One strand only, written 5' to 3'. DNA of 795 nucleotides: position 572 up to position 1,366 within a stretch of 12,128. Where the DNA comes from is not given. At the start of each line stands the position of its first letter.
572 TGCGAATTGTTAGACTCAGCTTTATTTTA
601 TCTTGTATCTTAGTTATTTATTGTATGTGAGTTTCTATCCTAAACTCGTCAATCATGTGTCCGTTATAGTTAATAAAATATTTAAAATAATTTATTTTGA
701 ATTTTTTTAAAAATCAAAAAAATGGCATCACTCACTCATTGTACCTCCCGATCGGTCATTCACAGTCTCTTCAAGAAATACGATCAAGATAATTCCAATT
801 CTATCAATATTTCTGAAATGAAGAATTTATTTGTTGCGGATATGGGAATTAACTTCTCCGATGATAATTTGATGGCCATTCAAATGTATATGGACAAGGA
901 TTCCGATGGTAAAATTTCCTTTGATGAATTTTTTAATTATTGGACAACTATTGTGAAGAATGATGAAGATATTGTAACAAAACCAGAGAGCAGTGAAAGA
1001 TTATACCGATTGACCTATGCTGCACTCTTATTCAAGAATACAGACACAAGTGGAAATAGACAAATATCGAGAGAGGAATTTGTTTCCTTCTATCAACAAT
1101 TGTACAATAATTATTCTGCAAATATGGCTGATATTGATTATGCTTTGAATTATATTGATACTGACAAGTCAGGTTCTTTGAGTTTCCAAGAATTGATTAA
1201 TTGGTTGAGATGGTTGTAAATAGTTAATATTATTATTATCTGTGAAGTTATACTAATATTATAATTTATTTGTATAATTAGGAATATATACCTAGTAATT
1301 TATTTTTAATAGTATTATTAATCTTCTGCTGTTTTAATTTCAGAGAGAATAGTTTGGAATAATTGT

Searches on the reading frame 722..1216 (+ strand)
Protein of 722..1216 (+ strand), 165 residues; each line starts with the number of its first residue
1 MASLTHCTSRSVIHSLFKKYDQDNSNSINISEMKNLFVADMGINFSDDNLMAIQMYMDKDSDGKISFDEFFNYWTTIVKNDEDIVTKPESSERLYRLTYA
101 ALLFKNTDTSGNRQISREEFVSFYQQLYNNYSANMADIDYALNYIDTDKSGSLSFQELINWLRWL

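Call 5: list_cluster_members(proteins=[window:722-1216:+, window:6330-7577:+, window:7967-8719:+])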
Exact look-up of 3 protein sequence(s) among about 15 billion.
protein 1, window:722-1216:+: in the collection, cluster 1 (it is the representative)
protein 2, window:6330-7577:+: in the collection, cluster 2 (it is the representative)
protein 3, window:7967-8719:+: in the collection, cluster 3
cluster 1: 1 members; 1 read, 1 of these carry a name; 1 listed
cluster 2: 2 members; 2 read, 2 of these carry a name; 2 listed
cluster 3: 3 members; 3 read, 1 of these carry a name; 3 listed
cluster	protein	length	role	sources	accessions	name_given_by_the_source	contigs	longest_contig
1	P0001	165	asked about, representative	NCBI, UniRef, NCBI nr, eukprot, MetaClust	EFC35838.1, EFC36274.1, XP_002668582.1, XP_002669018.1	predicted protein [Naegleria gruberi] | PFAM domain(EF-Hand)-containing protein n=1 Tax=Naegleria gruberi TaxID=5762 ... | PFAM domain(EF-Hand)-containing protein [Naegleria gruberi]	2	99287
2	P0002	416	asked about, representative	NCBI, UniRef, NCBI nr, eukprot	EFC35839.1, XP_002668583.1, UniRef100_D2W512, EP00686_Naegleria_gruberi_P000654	predicted protein [Naegleria gruberi] | Predicted protein n=1 Tax=Naegleria gruberi TaxID=5762 RepID=D2W512_NAEGR | uncharacterized protein NAEGRDRAFT_82340 [Naegleria gruberi]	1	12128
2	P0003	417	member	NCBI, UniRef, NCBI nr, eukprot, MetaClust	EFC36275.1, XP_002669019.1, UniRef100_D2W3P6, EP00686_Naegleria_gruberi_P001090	predicted protein [Naegleria gruberi] | Predicted protein n=1 Tax=Naegleria gruberi TaxID=5762 RepID=D2W3P6_NAEGR | uncharacterized protein NAEGRDRAFT_54463 [Naegleria gruberi]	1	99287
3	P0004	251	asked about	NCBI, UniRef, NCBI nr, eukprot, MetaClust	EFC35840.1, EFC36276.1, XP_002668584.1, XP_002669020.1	predicted protein [Naegleria gruberi] | Predicted protein n=1 Tax=Naegleria gruberi TaxID=5762 RepID=D2W3P7_NAEGR | uncharacterized protein NAEGRDRAFT_54718 [Naegleria gruberi]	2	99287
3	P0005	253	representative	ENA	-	-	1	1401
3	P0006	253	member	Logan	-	-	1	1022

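Call 16: search_protein_families(library=pfam, proteins=[window:722-1216:+], max_evalue=0.01)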
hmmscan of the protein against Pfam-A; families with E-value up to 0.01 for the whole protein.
window:722-1216:+ (165 aa): 8 families
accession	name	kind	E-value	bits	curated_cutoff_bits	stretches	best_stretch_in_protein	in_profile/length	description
PF13499.12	EF-hand_7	-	3.5e-26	91.8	30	2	11-74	2-66/67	EF-hand domain pair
PF00036.39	EF-hand_1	-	9.9e-23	78.4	25.4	3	57-76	9-28/29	EF hand domain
PF13405.12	EF-hand_6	-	2.8e-21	73.6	25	2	13-37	2-26/30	EF-hand domain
PF13202.12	EF-hand_5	-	7.6e-15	54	25.9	2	57-70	8-21/25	EF hand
PF13833.12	EF-hand_8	-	2.2e-13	50.1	28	2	113-160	3-49/54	EF-hand domain pair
PF14788.12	EF-hand_10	-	2.1e-06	28.1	27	1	98-127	21-50/50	EF hand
PF25578.1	EF-hand_STIM1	-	0.00022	21.7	32.2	0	8-74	18-79/80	Stromal interaction molecule 1-like, EF-hand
PF12763.14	EH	-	0.00078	19.8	22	0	16-71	12-63/101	EH domain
